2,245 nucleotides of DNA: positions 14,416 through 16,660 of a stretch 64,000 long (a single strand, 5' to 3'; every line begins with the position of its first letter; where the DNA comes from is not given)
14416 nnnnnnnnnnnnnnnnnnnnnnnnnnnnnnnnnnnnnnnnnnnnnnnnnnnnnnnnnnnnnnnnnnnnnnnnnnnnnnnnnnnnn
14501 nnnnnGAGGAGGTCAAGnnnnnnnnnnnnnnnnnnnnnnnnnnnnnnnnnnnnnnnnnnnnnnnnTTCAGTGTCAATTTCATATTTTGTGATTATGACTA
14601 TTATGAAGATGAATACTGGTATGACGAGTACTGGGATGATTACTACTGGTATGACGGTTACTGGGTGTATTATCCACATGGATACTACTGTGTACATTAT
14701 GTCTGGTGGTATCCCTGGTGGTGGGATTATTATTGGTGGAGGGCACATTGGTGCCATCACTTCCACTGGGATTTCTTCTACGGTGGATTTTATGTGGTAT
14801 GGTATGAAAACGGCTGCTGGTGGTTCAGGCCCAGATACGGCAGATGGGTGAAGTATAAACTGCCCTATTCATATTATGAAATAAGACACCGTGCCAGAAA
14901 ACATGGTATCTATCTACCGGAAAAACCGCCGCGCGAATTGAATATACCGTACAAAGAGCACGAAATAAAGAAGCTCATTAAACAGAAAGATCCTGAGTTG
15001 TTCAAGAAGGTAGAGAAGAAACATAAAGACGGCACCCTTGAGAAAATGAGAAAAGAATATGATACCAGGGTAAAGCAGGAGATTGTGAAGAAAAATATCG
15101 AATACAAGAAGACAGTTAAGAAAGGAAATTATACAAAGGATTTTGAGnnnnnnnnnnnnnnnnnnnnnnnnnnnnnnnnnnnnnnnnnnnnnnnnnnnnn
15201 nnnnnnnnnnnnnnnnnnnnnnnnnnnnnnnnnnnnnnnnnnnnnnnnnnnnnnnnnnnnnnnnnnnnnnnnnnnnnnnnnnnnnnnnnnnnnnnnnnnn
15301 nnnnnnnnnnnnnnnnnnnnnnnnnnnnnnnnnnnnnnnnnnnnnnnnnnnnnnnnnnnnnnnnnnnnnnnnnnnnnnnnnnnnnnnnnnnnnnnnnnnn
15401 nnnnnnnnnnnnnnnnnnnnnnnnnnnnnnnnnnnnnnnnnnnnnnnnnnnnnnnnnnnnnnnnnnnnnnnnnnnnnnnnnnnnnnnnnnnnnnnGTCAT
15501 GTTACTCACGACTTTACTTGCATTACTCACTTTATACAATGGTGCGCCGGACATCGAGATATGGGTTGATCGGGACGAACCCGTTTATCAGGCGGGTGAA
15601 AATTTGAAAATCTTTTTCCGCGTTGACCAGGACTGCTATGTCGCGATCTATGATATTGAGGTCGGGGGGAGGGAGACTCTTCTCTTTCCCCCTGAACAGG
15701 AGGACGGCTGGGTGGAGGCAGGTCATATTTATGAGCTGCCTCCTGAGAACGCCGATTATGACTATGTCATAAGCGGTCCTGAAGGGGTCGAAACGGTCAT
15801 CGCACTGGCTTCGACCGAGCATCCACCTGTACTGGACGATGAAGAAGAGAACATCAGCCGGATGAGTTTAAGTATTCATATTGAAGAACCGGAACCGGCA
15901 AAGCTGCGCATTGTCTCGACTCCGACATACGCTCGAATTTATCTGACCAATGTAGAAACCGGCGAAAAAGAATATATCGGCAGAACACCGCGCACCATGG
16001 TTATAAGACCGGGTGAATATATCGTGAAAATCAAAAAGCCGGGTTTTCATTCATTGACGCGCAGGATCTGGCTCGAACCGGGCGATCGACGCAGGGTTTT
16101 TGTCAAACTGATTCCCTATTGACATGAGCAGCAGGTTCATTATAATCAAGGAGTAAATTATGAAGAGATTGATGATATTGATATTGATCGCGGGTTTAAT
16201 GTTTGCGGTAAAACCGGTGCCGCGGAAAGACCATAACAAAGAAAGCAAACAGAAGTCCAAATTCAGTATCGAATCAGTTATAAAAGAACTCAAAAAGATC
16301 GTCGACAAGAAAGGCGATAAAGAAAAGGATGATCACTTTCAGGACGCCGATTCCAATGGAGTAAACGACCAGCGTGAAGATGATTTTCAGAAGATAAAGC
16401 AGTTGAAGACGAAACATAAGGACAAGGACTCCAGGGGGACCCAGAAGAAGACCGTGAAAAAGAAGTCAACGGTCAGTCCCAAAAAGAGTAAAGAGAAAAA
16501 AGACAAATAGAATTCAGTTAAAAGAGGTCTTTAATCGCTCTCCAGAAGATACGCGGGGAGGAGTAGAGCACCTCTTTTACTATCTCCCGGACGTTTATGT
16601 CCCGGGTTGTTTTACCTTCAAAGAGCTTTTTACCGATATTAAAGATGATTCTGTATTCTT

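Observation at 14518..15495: Secreted protein with an about 45% aromatic (Trp/Tyr) acidic core followed by a lysine-rich half. No known family.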

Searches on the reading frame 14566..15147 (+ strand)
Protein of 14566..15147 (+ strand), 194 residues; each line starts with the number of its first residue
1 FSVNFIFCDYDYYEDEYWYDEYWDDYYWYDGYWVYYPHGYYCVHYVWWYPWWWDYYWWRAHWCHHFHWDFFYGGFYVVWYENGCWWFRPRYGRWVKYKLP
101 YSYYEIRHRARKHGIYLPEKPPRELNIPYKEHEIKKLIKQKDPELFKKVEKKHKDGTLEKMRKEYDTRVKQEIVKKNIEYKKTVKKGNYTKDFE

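Call 38: find_homologous_proteins(query=A3, max_evalue=1)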
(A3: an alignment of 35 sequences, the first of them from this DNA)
Query A3 (35 sequences) (194 aa, profile of the alignment): 72 proteins with E <= 1 among 239 candidates.
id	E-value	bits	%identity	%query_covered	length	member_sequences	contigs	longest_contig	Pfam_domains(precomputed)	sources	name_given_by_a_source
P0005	6.0e-96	338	68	99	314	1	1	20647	-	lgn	-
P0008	2.1e-95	336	69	98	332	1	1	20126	-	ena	-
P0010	8.1e-95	334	71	93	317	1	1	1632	-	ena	-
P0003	8.5e-95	334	70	99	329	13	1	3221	-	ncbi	-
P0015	6.7e-94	331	71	93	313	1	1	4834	-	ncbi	-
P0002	1.3e-93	330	75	94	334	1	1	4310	-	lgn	-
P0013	3.6e-93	329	70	94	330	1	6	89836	-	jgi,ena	-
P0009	6.0e-93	328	67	98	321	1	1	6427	-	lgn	-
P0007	1.5e-92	327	75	93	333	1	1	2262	-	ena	-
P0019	6.3e-92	325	70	98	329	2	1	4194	-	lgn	-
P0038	8.2e-92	324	66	98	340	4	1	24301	-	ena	-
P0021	1.1e-91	324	67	100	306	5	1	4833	-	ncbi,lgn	-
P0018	1.3e-91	324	71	80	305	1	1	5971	-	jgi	jgi:hypothetical protein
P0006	1.7e-91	323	68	99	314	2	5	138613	-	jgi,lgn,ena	-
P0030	3.8e-91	322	66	99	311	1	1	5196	-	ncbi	-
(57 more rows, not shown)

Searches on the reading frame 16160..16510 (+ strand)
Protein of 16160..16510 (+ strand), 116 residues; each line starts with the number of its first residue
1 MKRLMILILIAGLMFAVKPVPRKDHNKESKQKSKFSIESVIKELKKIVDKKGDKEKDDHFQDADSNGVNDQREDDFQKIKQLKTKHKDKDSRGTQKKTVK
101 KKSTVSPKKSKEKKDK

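Call 4: search_protein_families(library=pfam, proteins=[window:16160-16510:+], max_evalue=1)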
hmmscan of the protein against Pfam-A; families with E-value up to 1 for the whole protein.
window:16160-16510:+ (116 aa): 2 families
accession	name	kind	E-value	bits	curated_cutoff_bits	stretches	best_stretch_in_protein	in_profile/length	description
PF22251.1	PFF1_TM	-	0.34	10.8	32.3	1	5-112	107-215/300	Vacuolar membrane protease, transmembrane domain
PF01080.22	Presenilin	-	0.92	8.6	34.3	1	12-112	213-314/408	Presenilin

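Call 18: search_protein_families(library=ncbifam, proteins=[window:16160-16510:+], max_evalue=1)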
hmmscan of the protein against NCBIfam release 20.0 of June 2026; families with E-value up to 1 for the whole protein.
window:16160-16510:+ (116 aa): 1 family
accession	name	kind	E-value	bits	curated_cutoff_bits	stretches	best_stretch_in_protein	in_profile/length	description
NF052673.1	lpg1681_fam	equivalog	0.018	15.4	95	1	3-39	6-43/102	lpg1681 family protein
